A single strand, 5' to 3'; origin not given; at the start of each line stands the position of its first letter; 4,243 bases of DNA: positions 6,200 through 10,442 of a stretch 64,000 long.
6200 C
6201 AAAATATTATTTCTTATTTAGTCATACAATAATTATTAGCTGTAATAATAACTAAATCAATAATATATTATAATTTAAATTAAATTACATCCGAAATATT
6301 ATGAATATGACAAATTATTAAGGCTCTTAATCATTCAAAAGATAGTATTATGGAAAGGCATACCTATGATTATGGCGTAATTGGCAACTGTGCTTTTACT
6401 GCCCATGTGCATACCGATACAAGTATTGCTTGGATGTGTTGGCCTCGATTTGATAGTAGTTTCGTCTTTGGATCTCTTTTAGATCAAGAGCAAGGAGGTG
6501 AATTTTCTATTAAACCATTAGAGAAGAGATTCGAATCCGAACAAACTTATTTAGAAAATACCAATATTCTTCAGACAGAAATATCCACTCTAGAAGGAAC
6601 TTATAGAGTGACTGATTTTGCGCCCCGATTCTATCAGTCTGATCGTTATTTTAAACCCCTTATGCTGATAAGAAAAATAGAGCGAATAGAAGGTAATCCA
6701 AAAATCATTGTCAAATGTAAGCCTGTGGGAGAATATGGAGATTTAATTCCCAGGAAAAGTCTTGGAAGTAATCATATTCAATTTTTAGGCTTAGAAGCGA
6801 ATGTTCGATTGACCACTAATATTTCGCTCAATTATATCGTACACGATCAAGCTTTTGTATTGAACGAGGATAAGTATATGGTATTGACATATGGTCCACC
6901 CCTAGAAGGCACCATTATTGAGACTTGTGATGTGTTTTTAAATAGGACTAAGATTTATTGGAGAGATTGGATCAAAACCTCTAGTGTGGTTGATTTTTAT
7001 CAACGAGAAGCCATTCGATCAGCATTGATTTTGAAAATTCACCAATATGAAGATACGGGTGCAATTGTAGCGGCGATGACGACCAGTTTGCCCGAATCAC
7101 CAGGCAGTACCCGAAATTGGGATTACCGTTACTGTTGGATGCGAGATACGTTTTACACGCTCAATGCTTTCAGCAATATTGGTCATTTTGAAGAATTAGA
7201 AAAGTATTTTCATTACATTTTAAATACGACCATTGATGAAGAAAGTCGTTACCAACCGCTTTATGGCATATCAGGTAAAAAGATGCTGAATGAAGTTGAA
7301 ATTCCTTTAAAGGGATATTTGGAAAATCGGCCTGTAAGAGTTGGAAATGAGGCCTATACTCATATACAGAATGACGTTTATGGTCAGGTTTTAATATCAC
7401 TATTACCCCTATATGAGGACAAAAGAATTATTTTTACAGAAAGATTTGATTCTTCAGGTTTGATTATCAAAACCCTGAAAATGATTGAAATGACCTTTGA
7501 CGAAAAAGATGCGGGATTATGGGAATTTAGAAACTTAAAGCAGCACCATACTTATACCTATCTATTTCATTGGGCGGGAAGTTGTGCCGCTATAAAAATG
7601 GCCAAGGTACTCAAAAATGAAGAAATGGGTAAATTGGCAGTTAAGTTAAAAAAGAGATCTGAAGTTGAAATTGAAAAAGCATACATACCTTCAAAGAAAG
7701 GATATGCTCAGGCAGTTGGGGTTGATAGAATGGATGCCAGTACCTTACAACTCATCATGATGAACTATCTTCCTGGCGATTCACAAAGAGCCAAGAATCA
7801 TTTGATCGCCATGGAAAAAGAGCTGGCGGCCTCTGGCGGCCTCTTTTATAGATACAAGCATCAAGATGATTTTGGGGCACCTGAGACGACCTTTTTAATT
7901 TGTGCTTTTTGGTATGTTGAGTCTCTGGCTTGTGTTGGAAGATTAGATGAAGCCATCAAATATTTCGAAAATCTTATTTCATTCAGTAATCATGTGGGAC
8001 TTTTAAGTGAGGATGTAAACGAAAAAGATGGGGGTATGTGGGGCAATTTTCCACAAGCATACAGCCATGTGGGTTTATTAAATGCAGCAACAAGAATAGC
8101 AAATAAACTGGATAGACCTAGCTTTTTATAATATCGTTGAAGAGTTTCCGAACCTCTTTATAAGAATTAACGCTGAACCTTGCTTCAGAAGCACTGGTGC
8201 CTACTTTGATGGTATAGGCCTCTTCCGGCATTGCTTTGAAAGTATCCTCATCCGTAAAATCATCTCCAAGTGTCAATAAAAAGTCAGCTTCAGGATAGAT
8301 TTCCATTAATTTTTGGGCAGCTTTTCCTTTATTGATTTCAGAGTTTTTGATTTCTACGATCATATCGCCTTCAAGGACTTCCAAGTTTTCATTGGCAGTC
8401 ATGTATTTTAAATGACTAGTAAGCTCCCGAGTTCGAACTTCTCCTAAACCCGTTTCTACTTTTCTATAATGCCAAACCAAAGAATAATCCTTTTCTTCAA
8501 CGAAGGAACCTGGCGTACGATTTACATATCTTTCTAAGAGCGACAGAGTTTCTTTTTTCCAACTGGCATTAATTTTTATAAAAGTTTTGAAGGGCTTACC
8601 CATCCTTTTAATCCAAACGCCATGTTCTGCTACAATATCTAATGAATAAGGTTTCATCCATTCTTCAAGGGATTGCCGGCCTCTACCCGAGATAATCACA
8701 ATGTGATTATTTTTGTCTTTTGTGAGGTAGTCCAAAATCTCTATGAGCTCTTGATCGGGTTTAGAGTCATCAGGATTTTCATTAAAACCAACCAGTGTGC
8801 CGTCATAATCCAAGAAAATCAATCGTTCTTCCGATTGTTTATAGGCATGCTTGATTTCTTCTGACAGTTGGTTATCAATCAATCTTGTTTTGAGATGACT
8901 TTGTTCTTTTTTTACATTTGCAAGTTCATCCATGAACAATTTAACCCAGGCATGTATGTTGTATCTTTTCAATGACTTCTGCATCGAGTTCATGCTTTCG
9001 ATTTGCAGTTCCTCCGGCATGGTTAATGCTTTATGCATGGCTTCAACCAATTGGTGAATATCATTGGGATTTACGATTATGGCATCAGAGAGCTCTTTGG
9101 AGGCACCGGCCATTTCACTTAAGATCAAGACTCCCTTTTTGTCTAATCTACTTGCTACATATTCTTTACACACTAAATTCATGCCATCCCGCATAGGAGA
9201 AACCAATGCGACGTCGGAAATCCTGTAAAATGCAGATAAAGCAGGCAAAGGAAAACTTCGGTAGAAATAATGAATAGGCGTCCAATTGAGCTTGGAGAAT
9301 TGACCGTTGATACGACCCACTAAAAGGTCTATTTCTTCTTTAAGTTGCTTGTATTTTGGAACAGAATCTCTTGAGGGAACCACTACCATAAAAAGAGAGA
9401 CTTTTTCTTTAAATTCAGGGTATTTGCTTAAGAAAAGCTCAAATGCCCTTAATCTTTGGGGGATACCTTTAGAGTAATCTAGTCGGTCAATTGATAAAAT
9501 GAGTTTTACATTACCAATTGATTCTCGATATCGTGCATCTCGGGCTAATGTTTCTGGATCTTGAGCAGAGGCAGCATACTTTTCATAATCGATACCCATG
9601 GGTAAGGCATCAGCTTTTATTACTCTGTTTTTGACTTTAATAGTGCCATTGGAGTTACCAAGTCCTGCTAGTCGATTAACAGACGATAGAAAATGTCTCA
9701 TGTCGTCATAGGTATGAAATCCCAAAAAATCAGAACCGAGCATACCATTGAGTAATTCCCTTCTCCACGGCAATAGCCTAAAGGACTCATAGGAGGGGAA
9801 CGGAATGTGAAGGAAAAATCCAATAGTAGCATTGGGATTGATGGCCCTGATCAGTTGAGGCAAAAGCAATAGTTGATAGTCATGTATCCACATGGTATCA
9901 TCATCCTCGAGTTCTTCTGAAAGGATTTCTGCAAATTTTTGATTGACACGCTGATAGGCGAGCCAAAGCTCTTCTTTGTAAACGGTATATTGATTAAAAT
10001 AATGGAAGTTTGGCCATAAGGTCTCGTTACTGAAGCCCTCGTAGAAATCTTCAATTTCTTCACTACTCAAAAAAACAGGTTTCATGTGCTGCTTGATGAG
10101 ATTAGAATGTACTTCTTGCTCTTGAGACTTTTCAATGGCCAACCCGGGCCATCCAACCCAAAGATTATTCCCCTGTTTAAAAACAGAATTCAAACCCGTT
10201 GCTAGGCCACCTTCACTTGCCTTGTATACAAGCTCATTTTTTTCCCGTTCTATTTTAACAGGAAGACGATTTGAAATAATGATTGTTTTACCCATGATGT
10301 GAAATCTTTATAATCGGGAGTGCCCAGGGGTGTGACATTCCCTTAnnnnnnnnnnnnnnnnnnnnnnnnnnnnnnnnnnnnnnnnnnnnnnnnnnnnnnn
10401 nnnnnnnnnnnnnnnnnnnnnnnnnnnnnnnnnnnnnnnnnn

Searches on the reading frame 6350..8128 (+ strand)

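Call 57: search_protein_families(library=pfam, proteins=[window:6350-8128:+], max_evalue=0.00001)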
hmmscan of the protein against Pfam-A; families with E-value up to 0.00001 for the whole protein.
window:6350-8128:+ (593 aa): 2 families
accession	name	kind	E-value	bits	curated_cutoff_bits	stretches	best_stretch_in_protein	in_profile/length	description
PF00723.27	Glyco_hydro_15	-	6.2e-50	170.8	22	1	222-580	8-426/427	Glycosyl hydrolases family 15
PF19291.4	TREH_N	-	5.3e-15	55.7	23.1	1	10-141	20-140/211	Trehalase-like, N-terminal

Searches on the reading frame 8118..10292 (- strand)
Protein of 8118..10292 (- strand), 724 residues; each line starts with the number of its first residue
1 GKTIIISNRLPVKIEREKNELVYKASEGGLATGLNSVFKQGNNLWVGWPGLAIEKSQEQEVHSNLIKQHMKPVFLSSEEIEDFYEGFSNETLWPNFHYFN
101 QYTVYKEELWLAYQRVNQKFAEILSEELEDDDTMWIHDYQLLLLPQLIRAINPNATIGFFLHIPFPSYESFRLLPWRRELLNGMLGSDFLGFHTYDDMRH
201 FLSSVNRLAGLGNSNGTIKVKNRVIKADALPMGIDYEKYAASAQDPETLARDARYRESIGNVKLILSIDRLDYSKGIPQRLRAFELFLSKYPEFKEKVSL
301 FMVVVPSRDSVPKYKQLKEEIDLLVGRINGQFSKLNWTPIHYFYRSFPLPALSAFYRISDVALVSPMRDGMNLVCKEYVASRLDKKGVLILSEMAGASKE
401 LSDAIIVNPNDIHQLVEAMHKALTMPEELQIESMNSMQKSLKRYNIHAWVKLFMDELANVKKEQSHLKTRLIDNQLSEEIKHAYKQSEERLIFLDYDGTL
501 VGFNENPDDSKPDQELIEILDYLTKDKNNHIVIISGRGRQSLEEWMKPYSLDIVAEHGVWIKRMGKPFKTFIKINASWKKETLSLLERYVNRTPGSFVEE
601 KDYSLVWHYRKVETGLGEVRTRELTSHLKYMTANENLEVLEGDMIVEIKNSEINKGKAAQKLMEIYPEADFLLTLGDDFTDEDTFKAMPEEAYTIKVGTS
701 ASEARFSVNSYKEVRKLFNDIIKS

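Call 57: search_protein_families(library=pfam, proteins=[window:8118-10292:-], max_evalue=0.00001)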
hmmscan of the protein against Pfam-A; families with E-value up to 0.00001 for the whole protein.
window:8118-10292:- (724 aa): 4 families
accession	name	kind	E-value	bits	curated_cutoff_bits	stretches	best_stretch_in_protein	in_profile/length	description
PF00982.27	Glyco_transf_20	-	4.9e-155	517.3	32.5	1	2-458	2-472/473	Glycosyltransferase family 20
PF02358.22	Trehalose_PPase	-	1.3e-53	181.9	27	1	493-700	1-218/235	Trehalose-phosphatase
PF08282.18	Hydrolase_3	-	2e-07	31.5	20.9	0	492-563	1-69/255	haloacid dehalogenase-like hydrolase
PF00534.26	Glycos_transf_1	-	7.6e-06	26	26.4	0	260-429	13-162/172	Glycosyl transferases group 1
